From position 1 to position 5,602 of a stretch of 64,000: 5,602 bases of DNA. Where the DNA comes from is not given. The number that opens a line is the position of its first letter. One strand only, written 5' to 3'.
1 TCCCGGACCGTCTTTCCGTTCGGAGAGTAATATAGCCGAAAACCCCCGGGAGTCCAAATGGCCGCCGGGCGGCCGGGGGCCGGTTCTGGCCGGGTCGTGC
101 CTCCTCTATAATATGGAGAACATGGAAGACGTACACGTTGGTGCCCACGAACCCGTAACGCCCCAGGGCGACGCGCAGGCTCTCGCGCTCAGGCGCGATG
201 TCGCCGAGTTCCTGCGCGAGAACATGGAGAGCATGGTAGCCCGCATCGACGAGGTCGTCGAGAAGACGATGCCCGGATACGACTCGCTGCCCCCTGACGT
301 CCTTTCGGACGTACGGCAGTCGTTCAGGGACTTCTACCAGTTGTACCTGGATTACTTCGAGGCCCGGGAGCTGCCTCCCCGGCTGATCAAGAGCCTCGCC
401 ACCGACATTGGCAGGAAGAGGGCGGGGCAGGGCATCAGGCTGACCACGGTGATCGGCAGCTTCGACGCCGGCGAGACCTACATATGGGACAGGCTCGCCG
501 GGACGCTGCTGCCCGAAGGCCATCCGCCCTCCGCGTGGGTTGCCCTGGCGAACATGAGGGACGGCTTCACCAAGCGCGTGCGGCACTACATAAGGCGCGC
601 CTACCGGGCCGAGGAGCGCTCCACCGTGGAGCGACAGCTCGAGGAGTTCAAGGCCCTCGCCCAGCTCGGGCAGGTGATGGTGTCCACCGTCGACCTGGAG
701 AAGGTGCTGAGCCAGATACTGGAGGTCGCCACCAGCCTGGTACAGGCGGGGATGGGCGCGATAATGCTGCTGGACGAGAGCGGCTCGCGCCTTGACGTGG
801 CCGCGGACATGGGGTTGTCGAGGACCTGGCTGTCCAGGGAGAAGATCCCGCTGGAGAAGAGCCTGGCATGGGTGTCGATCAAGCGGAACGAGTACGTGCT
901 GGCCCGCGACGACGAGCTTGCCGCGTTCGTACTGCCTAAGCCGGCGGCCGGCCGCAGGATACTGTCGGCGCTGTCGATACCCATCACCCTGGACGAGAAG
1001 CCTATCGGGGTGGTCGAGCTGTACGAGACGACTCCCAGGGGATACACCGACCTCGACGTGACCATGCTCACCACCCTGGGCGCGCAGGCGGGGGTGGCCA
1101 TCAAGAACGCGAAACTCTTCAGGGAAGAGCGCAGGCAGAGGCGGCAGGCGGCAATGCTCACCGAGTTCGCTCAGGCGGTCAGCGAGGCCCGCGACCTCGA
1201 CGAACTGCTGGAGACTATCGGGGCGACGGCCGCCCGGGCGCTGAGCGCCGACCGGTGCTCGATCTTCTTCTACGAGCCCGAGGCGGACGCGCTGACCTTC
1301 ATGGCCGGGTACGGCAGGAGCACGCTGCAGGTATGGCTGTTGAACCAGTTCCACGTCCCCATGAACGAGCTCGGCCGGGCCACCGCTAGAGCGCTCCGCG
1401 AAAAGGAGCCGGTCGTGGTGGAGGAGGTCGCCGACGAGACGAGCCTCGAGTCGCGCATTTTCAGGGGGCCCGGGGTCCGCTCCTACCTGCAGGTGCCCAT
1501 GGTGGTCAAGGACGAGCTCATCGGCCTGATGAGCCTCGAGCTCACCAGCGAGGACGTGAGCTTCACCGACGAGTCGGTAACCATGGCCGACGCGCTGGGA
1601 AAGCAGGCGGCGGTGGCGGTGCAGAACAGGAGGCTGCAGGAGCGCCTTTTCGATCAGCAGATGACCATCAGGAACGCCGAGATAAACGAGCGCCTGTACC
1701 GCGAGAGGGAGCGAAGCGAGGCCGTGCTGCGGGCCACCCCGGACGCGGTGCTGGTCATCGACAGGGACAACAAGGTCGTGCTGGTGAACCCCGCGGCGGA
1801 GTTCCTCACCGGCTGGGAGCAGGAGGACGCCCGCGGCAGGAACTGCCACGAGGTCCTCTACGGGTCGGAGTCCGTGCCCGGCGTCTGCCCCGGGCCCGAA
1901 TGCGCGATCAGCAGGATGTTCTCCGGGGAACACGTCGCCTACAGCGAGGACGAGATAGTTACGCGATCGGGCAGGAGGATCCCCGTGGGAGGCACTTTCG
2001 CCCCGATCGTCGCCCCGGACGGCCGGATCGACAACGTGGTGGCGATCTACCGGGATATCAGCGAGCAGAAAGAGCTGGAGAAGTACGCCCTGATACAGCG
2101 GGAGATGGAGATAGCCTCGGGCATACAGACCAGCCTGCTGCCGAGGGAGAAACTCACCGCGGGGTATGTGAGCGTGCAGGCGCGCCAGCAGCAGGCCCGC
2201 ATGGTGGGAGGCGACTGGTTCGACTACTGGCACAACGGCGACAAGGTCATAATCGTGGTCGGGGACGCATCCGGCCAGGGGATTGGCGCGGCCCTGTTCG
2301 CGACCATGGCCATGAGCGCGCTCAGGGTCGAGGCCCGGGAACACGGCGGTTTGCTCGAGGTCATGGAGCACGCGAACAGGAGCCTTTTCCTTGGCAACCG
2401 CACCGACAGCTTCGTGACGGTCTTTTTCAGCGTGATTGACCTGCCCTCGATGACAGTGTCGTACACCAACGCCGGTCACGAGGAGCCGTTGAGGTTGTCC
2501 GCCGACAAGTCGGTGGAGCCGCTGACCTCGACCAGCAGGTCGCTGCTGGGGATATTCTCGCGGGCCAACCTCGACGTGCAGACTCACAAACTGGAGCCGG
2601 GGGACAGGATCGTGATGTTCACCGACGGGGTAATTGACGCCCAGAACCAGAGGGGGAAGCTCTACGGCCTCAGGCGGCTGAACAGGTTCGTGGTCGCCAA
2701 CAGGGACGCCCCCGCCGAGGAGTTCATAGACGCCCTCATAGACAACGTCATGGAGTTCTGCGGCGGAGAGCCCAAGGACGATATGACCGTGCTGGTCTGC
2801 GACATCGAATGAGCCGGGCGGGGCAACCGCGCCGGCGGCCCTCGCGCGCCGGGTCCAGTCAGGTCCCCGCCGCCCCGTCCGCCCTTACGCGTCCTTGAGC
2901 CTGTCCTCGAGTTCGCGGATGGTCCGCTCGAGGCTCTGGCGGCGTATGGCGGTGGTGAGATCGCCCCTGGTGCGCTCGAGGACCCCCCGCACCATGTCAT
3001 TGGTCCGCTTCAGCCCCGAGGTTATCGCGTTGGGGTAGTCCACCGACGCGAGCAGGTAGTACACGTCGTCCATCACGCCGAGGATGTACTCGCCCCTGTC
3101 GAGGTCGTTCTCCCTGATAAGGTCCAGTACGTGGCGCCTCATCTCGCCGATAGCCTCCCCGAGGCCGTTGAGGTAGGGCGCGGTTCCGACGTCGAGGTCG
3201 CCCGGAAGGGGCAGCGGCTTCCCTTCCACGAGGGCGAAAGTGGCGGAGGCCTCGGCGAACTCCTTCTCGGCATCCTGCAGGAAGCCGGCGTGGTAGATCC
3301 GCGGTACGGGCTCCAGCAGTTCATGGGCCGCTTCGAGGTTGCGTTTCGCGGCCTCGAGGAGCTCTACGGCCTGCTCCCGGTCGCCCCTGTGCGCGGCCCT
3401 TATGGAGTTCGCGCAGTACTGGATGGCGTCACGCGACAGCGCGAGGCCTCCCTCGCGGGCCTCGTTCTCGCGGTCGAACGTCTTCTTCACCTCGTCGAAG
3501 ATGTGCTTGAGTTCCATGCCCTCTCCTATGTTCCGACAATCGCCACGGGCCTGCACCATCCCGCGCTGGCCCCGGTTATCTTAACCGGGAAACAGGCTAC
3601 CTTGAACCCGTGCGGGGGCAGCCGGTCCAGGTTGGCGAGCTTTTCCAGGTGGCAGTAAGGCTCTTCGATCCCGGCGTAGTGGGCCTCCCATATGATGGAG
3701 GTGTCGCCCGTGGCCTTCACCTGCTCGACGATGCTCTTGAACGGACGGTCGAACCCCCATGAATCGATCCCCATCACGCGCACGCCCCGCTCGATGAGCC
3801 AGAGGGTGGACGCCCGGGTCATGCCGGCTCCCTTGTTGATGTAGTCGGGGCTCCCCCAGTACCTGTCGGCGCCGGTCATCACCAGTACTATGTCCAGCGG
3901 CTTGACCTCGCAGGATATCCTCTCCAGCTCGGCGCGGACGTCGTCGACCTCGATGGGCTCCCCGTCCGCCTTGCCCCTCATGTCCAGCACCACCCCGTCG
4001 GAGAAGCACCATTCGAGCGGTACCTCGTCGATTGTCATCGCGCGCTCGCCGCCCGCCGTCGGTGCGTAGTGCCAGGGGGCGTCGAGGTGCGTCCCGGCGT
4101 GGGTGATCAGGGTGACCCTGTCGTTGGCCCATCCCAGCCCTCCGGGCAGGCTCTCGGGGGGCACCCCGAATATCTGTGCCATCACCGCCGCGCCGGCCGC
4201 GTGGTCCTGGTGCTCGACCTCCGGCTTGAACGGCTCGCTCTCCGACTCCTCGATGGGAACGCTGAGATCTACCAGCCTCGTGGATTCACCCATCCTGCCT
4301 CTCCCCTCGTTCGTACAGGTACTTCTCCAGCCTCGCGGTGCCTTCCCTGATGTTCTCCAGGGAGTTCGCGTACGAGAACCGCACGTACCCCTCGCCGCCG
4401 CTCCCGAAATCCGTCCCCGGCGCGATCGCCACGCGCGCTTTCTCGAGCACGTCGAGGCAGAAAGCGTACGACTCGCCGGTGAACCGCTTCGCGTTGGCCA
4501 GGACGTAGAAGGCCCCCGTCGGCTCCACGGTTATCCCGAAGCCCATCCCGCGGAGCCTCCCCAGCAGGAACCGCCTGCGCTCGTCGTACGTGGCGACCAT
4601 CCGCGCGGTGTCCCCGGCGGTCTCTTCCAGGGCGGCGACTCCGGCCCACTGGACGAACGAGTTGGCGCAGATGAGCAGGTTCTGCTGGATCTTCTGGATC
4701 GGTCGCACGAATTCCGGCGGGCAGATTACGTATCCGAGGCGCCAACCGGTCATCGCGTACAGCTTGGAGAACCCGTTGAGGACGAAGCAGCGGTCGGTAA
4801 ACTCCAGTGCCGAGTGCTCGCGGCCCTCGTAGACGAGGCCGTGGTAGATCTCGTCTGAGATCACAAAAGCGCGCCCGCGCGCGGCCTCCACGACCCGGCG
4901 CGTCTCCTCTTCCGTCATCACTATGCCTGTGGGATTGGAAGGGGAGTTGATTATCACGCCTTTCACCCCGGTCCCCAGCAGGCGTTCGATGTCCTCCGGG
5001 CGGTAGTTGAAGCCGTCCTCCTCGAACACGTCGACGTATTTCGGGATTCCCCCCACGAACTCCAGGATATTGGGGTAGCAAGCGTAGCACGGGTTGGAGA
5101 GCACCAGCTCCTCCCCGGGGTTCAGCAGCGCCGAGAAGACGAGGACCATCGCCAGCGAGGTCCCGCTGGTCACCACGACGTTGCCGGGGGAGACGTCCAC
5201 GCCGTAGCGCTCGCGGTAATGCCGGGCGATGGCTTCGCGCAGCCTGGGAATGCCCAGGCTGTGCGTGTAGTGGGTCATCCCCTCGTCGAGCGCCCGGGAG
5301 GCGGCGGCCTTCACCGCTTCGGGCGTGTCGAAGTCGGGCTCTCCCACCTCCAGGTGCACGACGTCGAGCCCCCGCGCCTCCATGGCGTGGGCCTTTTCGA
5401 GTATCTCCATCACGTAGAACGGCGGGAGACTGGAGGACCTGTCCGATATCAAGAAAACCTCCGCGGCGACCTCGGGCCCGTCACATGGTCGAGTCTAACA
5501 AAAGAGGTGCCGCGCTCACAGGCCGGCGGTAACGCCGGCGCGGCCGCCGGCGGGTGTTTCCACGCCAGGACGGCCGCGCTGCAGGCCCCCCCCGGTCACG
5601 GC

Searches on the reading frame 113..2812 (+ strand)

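Call 49: search_protein_families(library=pfam, proteins=[window:113-2812:+], max_evalue=0.00001)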
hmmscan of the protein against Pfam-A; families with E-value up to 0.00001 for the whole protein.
window:113-2812:+ (899 aa): 8 families
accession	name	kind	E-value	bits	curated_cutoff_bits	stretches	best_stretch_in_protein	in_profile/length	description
PF07228.17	SpoIIE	-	1.3e-48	165.9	25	1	709-898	2-191/192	Stage II sporulation protein E (SpoIIE)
PF13185.12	GAF_2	-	7.1e-35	120.6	28.6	2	193-330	2-135/136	GAF domain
PF01590.32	GAF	-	5.1e-32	111.6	22.4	2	361-503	1-133/133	GAF domain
PF13492.12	GAF_3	-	1e-25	91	27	2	361-505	1-129/129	GAF domain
PF08448.16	PAS_4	-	2.5e-16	60.3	23.1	1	539-653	1-109/110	PAS fold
PF00989.32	PAS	-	4e-12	46.6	22.6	1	536-649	4-113/113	PAS fold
PF13426.13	PAS_9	-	1.2e-10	42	27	1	543-651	1-103/103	PAS domain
PF13188.13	PAS_8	-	3.3e-06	27.2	21.8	0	533-579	1-44/65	PAS domain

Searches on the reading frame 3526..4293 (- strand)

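Call 49: search_protein_families(library=pfam, proteins=[window:3526-4293:-], max_evalue=0.00001)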
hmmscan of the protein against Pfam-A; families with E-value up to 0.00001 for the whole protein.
window:3526-4293:- (255 aa): 1 family
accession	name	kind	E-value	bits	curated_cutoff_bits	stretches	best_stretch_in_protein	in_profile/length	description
PF04199.19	Cyclase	-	3.6e-36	124.9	23.1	1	8-183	1-142/142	Putative cyclase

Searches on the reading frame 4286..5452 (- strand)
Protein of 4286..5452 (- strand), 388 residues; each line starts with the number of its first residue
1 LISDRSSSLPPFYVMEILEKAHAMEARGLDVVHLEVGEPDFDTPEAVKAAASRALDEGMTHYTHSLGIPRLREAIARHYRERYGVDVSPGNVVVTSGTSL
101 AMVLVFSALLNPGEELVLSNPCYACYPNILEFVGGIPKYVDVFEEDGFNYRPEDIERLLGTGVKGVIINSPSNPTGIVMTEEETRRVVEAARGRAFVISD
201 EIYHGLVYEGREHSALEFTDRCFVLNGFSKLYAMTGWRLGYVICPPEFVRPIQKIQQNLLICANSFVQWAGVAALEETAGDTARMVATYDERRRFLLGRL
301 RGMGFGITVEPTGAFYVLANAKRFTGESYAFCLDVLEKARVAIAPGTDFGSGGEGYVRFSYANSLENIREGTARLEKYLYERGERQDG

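Call 49: search_protein_families(library=pfam, proteins=[window:4286-5452:-], max_evalue=0.00001)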
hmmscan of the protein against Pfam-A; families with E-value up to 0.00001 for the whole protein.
window:4286-5452:- (388 aa): 1 family
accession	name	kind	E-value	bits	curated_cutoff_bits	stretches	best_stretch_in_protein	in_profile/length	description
PF00155.27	Aminotran_1_2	-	1.9e-59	202.1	19.7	1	30-372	2-358/361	Aminotransferase class I and II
